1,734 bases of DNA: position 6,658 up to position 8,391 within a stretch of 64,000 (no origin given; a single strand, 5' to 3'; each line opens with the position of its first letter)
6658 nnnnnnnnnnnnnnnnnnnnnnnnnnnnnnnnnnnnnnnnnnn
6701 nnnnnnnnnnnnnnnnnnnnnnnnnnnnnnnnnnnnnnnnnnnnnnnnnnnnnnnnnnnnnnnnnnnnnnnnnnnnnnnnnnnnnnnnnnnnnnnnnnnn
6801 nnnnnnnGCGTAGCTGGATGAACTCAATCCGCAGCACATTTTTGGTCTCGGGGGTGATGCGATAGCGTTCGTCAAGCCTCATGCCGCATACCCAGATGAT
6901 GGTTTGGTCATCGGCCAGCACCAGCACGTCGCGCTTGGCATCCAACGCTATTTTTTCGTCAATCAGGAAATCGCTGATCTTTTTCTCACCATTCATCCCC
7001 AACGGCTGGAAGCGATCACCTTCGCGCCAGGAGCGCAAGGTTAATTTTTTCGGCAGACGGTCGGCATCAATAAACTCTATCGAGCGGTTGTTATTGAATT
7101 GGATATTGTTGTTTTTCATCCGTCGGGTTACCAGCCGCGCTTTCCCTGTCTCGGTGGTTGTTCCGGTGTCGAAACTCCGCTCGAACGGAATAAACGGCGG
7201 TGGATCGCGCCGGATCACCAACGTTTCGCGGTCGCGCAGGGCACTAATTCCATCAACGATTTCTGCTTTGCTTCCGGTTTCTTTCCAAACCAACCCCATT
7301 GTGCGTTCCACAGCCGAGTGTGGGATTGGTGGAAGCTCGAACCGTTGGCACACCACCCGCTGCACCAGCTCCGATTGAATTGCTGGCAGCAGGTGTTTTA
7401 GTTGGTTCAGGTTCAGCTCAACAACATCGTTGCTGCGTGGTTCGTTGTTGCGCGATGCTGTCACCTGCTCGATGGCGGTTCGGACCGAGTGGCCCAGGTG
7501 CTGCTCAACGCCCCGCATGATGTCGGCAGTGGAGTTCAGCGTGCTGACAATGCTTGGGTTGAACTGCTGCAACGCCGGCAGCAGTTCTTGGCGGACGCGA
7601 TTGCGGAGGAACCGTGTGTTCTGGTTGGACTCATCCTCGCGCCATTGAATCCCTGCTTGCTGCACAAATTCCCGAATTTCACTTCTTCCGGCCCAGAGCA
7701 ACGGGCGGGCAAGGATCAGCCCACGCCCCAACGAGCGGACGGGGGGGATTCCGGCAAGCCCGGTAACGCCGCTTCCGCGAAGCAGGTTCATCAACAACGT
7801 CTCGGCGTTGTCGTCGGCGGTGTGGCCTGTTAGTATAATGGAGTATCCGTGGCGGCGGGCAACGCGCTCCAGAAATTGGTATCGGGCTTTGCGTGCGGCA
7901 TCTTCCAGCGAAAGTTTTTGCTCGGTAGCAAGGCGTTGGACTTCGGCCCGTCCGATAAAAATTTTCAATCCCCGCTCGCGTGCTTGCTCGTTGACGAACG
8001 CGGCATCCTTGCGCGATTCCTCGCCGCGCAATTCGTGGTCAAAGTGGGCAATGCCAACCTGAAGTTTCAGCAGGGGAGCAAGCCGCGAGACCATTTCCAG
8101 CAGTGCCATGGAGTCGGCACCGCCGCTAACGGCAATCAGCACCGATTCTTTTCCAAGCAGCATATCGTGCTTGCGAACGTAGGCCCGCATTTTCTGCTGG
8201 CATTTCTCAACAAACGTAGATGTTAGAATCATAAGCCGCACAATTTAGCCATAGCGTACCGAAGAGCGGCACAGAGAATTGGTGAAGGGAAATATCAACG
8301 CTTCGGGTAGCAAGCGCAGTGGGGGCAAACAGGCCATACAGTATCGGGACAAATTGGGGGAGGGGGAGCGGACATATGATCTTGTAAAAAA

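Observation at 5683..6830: TilS fused to a long Gln/Pro-rich tandem-repeat region and a histone-H1-like Lys/Ala tail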

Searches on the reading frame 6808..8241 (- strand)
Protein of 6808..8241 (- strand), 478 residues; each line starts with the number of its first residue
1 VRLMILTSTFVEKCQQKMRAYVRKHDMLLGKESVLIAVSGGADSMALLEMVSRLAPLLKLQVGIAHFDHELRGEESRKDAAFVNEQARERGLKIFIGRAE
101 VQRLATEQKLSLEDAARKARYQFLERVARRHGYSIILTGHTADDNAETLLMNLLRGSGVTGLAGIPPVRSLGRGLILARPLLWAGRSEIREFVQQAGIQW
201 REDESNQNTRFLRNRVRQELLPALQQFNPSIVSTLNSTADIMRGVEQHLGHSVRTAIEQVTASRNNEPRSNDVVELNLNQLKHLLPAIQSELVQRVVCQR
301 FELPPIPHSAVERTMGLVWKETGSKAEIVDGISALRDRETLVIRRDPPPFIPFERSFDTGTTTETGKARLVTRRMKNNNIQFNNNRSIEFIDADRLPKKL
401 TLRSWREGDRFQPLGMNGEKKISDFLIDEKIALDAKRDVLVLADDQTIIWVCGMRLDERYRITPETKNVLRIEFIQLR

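Call 21: find_related_loci(query=A1, collection=genome_contigs, flank=4000)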
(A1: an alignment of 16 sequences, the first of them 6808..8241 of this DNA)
Query A1 (478 aa) in genome_contigs; peptide patterns used: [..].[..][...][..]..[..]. (x = any residue, [..] = any of these).
600 stretches matched a pattern (row limit reached: there are more); 593 encode a relative of the query (tblastn E <= 1e-3); the best 80 are kept; 80 distinct loci.
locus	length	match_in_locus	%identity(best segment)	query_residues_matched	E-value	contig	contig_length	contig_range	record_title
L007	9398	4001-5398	55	4-474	0e+0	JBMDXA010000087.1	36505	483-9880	MAG: Candidatus Kapaibacteriota bacterium isolate FBaNitRs1_5 FBaNitRs1_contig87, whole genome shotgun sequence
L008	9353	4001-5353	38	18-478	2e-98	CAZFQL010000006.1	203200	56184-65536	MAG TPA_asm: uncultured Chlorobiaceae bacterium isolate SRP302447_co3_354 genome assembly, contig: NODE_178_length_20320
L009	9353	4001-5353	37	18-478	3e-98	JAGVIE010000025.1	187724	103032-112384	MAG: Bacteroidetes bacterium isolate DeMMO2_4 c_000000088188, whole genome shotgun sequence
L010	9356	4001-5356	38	6-474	9e-98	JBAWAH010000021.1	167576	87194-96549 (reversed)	MAG: Bacteroidota bacterium isolate MFD09378_ilm_asm_bin8 k127_143709, whole genome shotgun sequence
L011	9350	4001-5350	39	16-474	2e-96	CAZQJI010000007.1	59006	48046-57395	MAG TPA_asm: uncultured Bacteroidota bacterium isolate binchicken_co71_50 genome assembly, contig: NODE_200_length_59006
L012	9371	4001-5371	38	11-476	2e-94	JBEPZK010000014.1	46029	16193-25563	MAG: Candidatus Kryptoniota bacterium isolate 03V1_S199.metabat2_refined.077 NODE_595_length_46029_cov_41.012113, whole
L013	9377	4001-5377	37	7-474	6e-94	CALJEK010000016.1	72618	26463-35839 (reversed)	MAG: Candidatus Kryptonia bacterium isolate S1_Bin_METABAT__339_1 genome assembly, contig: c_000001322984, whole genome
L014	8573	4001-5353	36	17-474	3e-93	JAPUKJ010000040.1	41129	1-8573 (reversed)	MAG: Ignavibacteria bacterium isolate KW1-S15_2 KW1-S15_2_cg40, whole genome shotgun sequence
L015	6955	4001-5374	35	8-474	2e-91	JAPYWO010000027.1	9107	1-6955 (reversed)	MAG: Candidatus Thermokryptus sp. isolate RSWP10 scaffold_1384_c1, whole genome shotgun sequence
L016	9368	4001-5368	36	8-474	8e-90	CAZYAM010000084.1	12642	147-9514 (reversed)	MAG TPA_asm: uncultured Ignavibacteriaceae bacterium isolate binchicken_co100_492 genome assembly, contig: NODE_7966_len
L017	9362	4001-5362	35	17-477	5e-90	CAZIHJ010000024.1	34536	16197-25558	MAG TPA_asm: uncultured Chitinophagales bacterium isolate SRP287453_co1_97 genome assembly, contig: NODE_2014_length_345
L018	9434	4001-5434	37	7-475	1e-89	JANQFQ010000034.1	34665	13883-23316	MAG: Desulfobacterales bacterium isolate PL23a_bin.99 k99_4096438, whole genome shotgun sequence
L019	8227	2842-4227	38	4-476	2e-88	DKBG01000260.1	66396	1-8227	MAG TPA_asm: Ignavibacteria bacterium UBA6906 UBA6906_contig_2189, whole genome shotgun sequence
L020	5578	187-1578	34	3-478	3e-88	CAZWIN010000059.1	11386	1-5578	MAG TPA_asm: uncultured Chitinophagales bacterium isolate SRP237561_co1_5 genome assembly, contig: NODE_10811_length_113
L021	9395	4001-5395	35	4-478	7e-88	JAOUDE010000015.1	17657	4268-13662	MAG: Ignavibacteria bacterium isolate 4_1_Jan_SF_Bin14 4_1_Jan_SF_Bin14_scaffold_1109_c1, whole genome shotgun sequence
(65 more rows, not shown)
